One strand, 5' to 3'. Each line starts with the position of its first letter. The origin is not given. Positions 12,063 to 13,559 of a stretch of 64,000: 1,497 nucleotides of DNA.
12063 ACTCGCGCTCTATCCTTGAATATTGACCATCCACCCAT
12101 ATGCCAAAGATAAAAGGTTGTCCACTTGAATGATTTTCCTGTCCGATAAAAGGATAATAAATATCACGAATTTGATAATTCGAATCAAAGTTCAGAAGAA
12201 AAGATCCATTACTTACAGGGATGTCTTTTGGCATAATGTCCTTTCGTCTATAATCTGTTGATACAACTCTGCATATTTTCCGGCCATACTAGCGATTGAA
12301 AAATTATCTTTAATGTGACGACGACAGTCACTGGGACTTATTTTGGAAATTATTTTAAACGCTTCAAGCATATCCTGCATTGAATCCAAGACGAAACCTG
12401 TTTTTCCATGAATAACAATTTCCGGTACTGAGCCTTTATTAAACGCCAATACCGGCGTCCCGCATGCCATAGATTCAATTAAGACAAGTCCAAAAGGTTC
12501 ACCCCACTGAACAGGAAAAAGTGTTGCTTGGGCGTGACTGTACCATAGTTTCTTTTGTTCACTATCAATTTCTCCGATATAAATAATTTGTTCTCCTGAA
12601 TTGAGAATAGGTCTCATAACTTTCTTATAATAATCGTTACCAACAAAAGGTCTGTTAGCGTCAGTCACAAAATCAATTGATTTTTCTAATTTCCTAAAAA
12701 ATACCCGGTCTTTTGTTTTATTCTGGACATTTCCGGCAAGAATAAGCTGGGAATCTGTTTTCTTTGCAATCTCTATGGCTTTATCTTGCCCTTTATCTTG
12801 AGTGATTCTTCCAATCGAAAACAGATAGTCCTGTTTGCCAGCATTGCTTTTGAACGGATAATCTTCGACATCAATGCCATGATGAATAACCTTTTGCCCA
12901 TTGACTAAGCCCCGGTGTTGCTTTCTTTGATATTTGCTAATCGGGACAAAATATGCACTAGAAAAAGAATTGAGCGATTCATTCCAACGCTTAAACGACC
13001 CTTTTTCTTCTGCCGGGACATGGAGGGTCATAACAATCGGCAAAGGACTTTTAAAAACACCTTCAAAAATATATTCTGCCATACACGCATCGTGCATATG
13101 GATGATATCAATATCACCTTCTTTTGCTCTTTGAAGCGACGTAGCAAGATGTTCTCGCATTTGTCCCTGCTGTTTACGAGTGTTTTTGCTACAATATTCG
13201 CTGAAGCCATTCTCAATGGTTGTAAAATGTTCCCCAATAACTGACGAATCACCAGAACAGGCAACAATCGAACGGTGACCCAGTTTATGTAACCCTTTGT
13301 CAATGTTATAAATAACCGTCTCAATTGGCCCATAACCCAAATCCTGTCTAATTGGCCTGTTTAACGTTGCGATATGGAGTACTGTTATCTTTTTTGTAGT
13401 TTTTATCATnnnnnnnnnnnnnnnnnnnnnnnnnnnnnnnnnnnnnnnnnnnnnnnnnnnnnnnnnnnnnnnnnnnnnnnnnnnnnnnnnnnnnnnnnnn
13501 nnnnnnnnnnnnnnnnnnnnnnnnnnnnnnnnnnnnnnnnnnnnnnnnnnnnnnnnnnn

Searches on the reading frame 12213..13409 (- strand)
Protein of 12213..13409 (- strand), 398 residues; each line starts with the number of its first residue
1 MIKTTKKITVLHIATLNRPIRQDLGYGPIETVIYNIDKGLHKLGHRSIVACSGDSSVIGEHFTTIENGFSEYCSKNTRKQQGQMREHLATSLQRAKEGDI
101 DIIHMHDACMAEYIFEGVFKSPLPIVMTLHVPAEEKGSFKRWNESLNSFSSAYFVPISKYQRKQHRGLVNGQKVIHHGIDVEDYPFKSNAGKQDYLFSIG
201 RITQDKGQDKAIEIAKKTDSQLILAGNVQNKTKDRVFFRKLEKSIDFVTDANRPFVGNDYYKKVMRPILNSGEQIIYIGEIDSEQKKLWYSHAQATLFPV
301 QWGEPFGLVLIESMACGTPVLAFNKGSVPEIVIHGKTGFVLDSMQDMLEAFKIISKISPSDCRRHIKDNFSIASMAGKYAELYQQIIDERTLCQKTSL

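Call 95: search_protein_families(library=pfam, proteins=[window:12213-13409:-], max_evalue=0.001)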
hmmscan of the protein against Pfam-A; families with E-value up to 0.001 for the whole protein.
window:12213-13409:- (398 aa): 3 families
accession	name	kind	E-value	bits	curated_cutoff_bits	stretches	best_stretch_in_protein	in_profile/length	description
PF00534.26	Glycos_transf_1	-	2.1e-26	92.9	26.4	1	182-348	3-147/172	Glycosyl transferases group 1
PF13692.12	Glyco_trans_1_4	-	6.9e-17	62.5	27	1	223-350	5-135/142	Glycosyl transferases group 1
PF13439.12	Glyco_transf_4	-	1.7e-11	44.9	28.5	1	29-182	4-169/170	Glycosyltransferase Family 4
